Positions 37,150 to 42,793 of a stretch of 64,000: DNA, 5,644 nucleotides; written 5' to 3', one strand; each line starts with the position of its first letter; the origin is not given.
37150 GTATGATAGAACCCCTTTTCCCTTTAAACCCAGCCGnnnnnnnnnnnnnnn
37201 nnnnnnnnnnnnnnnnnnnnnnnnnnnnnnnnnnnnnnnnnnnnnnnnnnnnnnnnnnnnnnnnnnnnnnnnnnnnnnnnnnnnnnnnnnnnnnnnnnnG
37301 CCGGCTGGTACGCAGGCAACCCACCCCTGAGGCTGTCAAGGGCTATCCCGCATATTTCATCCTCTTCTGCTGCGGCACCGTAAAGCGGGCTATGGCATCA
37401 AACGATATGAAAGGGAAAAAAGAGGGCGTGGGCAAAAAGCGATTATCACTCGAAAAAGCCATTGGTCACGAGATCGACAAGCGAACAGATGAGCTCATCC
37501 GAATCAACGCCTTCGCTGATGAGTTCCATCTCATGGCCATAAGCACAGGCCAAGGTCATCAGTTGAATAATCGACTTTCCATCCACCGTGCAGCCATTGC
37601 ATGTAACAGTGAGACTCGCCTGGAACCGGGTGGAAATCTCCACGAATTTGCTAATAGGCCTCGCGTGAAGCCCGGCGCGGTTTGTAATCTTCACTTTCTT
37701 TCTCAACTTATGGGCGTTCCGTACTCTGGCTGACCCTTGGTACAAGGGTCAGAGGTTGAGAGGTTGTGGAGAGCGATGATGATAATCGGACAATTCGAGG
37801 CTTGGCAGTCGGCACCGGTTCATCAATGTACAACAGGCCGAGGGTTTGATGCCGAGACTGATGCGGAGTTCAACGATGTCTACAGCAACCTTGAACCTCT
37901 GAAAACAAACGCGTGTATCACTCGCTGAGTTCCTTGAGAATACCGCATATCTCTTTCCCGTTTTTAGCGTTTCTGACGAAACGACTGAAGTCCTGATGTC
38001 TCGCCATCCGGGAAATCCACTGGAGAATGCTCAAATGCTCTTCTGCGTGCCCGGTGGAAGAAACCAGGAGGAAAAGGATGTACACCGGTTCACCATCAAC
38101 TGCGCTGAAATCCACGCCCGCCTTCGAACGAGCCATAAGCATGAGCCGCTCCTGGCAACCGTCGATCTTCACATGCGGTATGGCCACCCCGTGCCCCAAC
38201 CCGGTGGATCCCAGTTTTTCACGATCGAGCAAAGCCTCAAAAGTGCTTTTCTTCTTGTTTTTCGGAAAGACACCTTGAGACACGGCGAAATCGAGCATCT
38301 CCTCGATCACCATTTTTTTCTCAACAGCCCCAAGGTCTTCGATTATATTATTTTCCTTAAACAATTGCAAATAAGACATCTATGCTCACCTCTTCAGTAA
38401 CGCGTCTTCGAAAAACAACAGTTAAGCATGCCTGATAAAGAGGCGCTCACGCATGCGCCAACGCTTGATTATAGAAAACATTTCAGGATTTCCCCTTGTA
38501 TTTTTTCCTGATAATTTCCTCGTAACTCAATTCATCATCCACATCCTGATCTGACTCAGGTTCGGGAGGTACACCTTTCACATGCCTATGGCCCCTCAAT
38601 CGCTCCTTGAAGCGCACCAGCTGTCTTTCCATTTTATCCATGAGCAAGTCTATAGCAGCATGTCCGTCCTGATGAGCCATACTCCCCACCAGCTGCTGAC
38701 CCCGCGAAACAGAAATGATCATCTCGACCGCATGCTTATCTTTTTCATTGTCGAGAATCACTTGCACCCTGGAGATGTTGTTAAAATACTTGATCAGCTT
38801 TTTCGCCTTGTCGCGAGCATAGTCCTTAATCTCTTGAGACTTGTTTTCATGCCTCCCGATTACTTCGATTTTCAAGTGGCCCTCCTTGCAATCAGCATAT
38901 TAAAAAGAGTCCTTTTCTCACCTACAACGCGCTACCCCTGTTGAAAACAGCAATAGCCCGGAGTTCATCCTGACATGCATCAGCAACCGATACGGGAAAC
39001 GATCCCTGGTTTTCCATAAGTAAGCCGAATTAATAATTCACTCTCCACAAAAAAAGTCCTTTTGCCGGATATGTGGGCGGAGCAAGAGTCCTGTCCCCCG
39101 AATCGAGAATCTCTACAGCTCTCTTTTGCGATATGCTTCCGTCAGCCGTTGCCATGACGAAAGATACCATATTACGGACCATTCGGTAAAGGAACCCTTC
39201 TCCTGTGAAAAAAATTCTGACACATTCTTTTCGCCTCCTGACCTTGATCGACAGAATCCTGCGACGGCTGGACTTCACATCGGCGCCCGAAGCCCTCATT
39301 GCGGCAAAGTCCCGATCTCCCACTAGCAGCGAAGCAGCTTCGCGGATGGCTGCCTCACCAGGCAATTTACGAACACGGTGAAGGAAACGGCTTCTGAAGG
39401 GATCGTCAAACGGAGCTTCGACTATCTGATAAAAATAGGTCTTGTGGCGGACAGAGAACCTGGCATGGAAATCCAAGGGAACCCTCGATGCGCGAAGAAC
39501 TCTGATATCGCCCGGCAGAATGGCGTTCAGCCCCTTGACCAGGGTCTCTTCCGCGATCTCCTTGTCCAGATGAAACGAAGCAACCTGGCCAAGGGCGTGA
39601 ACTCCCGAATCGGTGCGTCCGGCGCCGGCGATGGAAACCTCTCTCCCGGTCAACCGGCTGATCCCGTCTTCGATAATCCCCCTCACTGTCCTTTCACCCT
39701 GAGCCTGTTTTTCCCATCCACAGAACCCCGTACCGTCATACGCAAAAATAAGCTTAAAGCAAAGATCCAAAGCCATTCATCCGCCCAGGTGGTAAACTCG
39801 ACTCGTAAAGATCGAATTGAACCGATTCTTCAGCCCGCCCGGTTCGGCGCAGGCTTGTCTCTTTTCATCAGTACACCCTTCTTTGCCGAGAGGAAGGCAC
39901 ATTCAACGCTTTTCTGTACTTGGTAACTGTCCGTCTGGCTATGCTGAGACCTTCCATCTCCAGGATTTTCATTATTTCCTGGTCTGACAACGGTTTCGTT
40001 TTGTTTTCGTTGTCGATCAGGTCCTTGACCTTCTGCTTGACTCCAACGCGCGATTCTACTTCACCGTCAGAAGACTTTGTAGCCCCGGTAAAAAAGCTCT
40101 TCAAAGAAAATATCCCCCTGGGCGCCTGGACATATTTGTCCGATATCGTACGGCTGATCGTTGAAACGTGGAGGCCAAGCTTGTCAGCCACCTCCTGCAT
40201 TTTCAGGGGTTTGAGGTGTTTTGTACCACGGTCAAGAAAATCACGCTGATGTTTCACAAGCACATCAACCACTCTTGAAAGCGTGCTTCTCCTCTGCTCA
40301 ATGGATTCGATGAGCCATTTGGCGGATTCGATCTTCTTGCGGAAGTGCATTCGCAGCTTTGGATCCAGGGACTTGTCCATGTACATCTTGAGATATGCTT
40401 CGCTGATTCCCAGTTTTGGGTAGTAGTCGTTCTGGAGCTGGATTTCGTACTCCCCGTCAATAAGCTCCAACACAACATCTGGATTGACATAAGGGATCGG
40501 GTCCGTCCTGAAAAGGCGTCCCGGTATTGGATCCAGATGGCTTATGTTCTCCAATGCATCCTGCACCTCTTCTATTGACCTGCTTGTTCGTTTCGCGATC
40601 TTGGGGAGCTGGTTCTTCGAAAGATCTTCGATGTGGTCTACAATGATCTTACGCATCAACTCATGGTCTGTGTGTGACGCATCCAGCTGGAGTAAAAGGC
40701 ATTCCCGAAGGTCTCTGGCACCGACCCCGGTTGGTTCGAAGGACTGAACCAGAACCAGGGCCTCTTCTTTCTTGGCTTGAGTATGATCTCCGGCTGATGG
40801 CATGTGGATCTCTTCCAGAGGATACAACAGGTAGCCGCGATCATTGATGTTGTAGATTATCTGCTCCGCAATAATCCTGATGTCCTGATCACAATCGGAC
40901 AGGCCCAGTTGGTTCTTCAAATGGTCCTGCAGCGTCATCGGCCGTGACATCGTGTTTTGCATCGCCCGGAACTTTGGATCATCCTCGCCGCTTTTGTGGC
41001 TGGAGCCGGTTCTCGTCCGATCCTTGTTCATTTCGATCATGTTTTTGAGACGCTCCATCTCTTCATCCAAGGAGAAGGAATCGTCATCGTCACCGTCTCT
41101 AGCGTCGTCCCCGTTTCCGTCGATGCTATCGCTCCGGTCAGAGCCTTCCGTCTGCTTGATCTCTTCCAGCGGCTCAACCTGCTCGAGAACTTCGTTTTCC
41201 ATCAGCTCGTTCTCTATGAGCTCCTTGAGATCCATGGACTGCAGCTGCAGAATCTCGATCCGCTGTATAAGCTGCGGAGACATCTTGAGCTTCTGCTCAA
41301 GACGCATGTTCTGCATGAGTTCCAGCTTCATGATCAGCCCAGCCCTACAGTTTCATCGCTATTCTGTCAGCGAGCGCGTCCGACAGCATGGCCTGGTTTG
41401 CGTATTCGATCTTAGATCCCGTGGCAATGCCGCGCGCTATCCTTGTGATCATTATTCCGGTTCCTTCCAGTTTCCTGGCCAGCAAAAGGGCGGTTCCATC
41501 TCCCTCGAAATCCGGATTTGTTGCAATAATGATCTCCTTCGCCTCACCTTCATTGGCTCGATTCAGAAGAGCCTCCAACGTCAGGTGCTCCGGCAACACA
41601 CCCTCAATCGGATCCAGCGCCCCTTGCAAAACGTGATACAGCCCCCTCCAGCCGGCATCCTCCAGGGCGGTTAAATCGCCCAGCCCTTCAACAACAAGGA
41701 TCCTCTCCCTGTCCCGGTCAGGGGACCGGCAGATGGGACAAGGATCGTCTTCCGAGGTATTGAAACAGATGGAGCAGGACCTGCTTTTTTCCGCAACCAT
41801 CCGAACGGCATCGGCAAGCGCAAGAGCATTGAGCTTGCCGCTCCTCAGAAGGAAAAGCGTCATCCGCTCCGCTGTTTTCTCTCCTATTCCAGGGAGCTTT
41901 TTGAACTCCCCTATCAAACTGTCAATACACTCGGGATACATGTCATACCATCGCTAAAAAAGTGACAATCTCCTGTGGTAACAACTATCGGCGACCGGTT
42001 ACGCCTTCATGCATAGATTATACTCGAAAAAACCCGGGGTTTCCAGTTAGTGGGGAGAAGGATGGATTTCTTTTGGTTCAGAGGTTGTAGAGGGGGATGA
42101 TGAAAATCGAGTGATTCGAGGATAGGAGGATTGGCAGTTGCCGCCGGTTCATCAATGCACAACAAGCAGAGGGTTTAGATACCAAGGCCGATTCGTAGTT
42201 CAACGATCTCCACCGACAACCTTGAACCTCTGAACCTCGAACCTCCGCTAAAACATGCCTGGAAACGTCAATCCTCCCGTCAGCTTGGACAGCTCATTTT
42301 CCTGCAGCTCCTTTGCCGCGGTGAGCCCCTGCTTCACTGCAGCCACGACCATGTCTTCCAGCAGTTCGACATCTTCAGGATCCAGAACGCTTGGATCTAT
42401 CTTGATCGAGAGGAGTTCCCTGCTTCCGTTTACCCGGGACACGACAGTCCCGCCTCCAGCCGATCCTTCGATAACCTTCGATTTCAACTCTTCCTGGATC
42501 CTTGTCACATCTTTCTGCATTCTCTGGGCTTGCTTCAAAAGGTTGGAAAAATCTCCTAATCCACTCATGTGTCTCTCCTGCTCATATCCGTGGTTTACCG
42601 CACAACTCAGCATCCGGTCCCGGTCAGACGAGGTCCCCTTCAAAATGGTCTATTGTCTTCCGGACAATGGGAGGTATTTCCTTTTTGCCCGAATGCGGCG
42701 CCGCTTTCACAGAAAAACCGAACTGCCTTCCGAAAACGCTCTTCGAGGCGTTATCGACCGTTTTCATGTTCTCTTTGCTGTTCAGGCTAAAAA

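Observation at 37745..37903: Family-B ~160-bp inverted-repeat element in two full copies, inserted inside conserved operons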

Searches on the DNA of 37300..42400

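Call 60: search_rna_families(source=window, start=37300, end=42400, threshold=evalue, max_evalue=1)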
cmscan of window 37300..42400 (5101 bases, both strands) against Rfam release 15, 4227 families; matches with E-value up to 1: 0.
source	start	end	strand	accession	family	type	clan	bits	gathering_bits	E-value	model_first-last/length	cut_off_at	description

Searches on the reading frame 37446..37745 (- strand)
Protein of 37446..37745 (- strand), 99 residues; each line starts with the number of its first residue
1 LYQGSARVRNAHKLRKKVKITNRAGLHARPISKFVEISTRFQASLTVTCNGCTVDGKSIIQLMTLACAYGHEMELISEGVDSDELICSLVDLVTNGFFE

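Call 12: search_protein_families(library=ncbifam, proteins=[window:37446-37745:-], max_evalue=0.01)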
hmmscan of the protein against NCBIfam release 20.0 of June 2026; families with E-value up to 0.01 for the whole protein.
window:37446-37745:- (99 aa): 9 families
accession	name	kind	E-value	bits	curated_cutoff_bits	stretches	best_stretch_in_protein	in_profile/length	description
TIGR01003.1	PTS_HPr_family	subfamily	8.2e-22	77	47.9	1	14-93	2-81/82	HPr family phosphocarrier protein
NF010354.0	PRK13782.1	equivalog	4.7e-17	61.8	123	1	15-94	3-82/85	HPr family phosphocarrier protein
NF041319.1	PTS-HPr_Halo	equivalog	3.4e-13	49.8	140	1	16-94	3-84/87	phosphocarrier protein HPr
NF008146.0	PRK10897.1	equivalog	4.4e-13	49.4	119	1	14-98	3-88/90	PTS phosphocarrier protein NPr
NF010352.0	PRK13780.1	equivalog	6.1e-13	48.5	110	1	15-94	3-82/88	phosphocarrier protein HPr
NF008104.0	PRK10850.1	equivalog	8.6e-13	48.2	153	1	15-94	3-82/85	phosphocarrier protein Hpr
NF008319.0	PRK11109.1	equivalog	1.7e-11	44.1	302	1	9-97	281-372/376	fused PTS fructose transporter subunit IIA/HPr protein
NF008478.1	PRK11377.1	equivalog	1.7e-11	43.8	520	1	16-98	158-240/473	dihydroxyacetone kinase phosphoryl donor subunit DhaM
NF010351.0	PRK13779.1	equivalog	1.3e-08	34.2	766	1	19-97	296-377/503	bifunctional PTS system fructose-specific transporter subunit IIA/HPr protein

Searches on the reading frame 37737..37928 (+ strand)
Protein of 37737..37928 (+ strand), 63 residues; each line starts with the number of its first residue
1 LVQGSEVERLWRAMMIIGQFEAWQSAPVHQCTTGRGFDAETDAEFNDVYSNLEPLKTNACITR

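Call 10: search_protein_families(library=pfam, proteins=[window:37737-37928:+])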
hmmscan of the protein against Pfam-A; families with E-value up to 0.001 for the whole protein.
window:37737-37928:+ (63 aa): 0 families

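Call 31: find_homologous_proteins(query=window:37737-37925:+, max_evalue=10)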
Query seq(63 aa) (63 aa): 1 proteins with E <= 10 among 1 candidates.
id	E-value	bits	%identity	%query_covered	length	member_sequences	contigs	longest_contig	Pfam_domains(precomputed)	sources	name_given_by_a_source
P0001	3.6e-26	107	100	78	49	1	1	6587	-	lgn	-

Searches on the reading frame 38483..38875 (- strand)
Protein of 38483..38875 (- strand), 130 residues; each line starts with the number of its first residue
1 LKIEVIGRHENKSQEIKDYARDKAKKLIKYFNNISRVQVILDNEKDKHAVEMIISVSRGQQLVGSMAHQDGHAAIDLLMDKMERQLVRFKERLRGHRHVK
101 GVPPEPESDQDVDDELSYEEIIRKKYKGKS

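Call 10: search_protein_families(library=pfam, proteins=[window:38483-38875:-])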
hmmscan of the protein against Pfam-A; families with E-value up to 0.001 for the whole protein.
window:38483-38875:- (130 aa): 1 family
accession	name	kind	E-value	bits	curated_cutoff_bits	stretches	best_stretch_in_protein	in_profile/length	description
PF02482.25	Ribosomal_S30AE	-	7e-19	68.8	23.7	1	3-94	1-88/88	Sigma 54 modulation protein / S30EA ribosomal protein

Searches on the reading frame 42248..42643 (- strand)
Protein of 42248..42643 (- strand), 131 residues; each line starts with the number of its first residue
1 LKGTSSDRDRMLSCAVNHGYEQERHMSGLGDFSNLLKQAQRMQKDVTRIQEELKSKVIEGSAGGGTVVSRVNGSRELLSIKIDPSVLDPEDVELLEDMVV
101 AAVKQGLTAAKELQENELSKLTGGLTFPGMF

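Call 10: search_protein_families(library=pfam, proteins=[window:42248-42643:-])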
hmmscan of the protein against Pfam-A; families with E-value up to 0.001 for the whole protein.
window:42248-42643:- (131 aa): 1 family
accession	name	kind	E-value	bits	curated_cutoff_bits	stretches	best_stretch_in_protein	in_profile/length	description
PF02575.21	YbaB_DNA_bd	-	1.5e-30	105.7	25.5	1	36-125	1-90/91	YbaB/EbfC DNA-binding family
